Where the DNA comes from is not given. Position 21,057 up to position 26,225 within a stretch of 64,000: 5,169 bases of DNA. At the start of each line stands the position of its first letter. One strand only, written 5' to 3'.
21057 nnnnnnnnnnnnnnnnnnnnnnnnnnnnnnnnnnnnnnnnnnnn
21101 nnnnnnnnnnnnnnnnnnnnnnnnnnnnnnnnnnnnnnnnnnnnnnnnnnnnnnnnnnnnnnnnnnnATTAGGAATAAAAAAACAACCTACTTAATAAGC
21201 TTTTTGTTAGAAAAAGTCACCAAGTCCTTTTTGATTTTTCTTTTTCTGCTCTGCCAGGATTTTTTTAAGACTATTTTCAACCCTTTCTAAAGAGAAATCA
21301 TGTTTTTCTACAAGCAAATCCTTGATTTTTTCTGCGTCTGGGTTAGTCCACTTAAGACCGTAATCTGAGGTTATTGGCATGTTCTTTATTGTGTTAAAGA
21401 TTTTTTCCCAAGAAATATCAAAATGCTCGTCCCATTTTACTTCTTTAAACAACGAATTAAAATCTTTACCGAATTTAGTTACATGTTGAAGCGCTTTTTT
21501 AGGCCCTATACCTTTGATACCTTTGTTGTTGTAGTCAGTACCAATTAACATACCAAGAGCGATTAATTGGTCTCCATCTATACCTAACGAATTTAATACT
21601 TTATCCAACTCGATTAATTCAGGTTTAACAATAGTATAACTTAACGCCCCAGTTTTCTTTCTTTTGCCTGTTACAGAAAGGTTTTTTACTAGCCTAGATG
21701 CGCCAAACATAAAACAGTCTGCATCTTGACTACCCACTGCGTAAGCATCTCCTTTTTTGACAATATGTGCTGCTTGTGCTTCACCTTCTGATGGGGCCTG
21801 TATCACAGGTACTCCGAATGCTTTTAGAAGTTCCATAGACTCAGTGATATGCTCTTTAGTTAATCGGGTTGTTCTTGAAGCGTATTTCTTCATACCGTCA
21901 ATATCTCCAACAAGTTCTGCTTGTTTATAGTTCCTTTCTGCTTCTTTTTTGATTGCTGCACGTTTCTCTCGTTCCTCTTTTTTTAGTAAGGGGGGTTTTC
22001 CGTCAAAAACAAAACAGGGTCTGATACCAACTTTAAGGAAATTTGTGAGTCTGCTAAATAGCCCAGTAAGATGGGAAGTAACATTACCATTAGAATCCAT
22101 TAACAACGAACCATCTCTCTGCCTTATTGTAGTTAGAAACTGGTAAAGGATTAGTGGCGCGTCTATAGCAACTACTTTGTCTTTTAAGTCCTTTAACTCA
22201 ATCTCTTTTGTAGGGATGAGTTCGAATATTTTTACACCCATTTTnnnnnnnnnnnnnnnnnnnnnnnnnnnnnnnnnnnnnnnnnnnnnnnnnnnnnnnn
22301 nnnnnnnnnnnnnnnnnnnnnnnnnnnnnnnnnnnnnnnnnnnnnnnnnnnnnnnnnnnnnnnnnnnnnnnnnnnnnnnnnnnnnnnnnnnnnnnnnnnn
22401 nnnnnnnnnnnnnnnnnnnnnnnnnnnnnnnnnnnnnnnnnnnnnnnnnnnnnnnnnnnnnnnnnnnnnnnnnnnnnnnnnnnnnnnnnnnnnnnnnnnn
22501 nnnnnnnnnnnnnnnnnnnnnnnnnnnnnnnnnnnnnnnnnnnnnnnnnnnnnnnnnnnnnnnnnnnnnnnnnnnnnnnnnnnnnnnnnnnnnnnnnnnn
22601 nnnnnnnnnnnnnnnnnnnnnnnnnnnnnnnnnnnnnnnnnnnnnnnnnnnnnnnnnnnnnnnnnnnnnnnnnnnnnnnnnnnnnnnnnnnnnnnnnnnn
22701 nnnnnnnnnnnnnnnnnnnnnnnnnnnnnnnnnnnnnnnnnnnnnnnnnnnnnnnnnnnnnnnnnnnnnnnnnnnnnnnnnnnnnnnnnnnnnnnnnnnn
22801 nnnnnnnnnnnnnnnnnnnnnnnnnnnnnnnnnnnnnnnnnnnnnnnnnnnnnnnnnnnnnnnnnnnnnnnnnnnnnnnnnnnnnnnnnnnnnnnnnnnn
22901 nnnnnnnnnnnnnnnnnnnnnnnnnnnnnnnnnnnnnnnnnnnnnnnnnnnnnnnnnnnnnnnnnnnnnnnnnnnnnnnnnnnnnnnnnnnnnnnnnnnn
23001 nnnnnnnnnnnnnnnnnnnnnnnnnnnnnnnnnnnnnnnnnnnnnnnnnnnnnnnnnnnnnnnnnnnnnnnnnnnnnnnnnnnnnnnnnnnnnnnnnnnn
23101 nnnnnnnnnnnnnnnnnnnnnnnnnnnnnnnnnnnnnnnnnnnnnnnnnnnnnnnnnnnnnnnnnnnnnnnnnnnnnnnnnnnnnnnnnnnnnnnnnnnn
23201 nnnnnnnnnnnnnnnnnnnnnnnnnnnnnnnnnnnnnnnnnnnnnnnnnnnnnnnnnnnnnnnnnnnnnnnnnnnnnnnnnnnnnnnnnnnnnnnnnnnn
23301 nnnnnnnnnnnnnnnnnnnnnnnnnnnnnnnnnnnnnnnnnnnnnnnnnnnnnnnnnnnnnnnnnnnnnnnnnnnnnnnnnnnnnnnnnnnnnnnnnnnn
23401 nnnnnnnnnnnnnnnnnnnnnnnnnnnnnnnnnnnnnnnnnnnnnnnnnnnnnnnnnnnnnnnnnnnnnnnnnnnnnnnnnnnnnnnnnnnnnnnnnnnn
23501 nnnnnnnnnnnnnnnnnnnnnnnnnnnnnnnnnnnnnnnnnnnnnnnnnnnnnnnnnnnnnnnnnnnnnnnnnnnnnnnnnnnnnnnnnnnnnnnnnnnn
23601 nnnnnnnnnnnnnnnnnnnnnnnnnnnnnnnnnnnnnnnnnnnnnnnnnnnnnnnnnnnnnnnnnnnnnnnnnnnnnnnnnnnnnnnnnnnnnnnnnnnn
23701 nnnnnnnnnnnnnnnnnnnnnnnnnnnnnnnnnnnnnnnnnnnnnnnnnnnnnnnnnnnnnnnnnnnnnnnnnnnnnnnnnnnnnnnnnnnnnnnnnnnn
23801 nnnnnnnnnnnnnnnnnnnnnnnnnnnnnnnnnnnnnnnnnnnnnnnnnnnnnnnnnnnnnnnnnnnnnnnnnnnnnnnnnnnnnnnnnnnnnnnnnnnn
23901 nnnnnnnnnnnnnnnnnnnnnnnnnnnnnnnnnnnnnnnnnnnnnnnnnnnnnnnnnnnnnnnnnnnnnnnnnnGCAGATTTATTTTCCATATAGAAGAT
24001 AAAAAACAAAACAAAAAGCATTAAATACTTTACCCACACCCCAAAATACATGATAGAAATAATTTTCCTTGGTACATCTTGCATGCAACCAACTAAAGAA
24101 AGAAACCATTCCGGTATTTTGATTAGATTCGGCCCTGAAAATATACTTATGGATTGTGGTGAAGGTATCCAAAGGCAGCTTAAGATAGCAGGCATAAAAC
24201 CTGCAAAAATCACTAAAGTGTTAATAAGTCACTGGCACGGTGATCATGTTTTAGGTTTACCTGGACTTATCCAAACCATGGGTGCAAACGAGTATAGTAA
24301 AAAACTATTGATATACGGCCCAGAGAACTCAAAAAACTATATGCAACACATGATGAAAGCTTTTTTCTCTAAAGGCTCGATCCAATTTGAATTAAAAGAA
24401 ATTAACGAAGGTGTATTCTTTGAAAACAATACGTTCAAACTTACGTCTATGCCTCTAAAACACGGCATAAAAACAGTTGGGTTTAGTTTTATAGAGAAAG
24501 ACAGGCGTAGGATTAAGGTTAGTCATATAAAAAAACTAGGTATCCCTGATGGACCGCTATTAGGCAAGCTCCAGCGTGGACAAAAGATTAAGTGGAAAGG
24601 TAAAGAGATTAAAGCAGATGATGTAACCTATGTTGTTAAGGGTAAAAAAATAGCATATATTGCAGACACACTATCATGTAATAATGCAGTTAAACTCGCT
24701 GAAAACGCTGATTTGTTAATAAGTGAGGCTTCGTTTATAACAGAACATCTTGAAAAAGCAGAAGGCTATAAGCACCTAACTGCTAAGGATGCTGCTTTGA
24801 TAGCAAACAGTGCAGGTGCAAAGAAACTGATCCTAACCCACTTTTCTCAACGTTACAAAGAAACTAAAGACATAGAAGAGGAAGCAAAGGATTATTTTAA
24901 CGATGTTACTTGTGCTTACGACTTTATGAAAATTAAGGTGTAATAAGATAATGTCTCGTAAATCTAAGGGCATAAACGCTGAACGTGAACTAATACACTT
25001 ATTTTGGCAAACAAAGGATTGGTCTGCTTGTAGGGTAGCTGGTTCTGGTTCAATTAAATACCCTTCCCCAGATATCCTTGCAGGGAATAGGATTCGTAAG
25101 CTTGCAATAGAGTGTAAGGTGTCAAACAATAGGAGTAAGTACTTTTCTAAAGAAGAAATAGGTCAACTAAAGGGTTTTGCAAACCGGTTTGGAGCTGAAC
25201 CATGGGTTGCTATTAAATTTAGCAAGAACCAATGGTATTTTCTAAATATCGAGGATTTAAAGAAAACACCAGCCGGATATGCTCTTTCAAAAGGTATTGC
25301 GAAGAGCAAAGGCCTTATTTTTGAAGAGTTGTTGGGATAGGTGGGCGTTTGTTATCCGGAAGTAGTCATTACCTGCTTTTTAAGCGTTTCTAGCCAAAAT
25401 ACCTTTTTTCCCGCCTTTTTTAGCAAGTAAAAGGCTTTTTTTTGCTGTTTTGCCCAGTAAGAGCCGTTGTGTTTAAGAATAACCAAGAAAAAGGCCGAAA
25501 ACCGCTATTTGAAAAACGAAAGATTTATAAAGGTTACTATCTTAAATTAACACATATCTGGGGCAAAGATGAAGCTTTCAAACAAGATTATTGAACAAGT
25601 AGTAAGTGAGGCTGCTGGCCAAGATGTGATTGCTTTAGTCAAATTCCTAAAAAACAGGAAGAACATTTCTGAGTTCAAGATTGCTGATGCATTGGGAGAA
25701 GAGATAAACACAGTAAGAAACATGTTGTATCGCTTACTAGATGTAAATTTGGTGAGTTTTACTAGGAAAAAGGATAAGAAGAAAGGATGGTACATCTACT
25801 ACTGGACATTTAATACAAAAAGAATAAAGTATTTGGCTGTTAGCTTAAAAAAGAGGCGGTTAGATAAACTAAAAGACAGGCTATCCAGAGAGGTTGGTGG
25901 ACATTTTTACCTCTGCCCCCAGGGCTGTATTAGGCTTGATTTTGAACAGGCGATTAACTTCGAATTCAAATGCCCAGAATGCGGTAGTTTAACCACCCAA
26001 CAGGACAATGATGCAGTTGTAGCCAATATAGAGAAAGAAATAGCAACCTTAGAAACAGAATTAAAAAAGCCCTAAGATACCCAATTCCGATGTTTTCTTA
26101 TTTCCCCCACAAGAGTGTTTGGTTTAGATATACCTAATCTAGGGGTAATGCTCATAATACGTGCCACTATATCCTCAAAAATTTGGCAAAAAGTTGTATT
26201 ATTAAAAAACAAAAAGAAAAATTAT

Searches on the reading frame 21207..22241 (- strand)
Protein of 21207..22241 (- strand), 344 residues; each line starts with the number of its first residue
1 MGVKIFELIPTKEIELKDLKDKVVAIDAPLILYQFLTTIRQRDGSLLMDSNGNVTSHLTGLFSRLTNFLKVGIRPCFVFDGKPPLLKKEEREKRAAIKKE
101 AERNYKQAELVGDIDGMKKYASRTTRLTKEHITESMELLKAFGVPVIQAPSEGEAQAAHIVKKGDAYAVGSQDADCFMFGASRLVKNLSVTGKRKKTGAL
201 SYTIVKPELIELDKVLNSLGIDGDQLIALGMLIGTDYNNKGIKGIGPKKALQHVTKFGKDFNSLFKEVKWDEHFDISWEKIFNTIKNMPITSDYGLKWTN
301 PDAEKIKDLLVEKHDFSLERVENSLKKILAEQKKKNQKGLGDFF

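Call 39: search_protein_families(library=pfam, proteins=[window:21207-22241:-], max_evalue=0.00001)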
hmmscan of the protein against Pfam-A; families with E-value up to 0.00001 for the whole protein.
window:21207-22241:- (344 aa): 2 families
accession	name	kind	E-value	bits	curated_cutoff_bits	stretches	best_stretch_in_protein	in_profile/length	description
PF00867.23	XPG_I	-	2.2e-26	92.5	24.9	1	143-236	1-89/89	XPG I-region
PF00752.23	XPG_N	-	3.5e-23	82.4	22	1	11-101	16-101/101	XPG N-terminal domain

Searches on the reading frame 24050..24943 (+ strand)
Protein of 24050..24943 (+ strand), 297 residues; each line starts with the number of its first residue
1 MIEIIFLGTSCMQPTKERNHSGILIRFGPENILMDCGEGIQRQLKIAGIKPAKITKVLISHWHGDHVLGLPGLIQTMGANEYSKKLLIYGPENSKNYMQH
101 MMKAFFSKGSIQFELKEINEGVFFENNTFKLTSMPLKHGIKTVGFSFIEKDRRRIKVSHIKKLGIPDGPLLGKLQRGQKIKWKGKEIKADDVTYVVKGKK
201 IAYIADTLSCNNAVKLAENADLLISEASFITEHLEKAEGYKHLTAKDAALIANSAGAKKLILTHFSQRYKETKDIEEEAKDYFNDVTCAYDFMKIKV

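Call 36: search_protein_families(library=pfam, proteins=[window:24050-24943:+], max_evalue=0.001)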
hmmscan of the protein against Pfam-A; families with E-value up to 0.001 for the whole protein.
window:24050-24943:+ (297 aa): 4 families
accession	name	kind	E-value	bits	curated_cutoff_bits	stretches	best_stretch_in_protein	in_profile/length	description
PF12706.13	Lactamase_B_2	-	2.2e-20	73.6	27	2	31-148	2-131/200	Beta-lactamase superfamily domain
PF00753.33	Lactamase_B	-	9e-11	42.5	22.7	1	19-89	5-79/196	Metallo-beta-lactamase superfamily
PF23023.1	Anti-Pycsar_Apyc1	-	0.00097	19.1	50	0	4-71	5-71/250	Anti-Pycsar protein Apyc1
PF13691.12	Lactamase_B_4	-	0.00099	19.1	27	0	12-67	4-61/63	tRNase Z endonuclease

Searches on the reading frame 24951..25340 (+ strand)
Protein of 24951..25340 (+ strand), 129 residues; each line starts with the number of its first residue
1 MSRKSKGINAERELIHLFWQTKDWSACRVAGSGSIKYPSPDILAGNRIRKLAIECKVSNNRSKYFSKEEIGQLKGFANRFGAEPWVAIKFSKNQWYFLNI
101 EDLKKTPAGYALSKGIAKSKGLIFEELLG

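Call 36: search_protein_families(library=pfam, proteins=[window:24951-25340:+], max_evalue=0.001)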
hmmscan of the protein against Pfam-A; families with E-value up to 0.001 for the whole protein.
window:24951-25340:+ (129 aa): 2 families
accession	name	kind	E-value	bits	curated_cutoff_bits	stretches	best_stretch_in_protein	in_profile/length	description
PF01870.24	Hjc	-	1.5e-25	89.4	21.1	1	10-101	2-92/93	Archaeal holliday junction resolvase (hjc)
PF24608.2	PDDEXK_15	-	0.0008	19.8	27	0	3-98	2-111/164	Phage putative PDDEXK endonuclease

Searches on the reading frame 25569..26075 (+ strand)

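Call 36: search_protein_families(library=pfam, proteins=[window:25569-26075:+], max_evalue=0.001)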
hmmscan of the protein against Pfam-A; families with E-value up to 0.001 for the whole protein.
window:25569-26075:+ (168 aa): 1 family
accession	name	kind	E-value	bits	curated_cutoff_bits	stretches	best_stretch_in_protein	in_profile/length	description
PF02002.24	TFIIE_alpha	-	1.7e-14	54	22.9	1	7-108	2-103/105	TFIIE alpha subunit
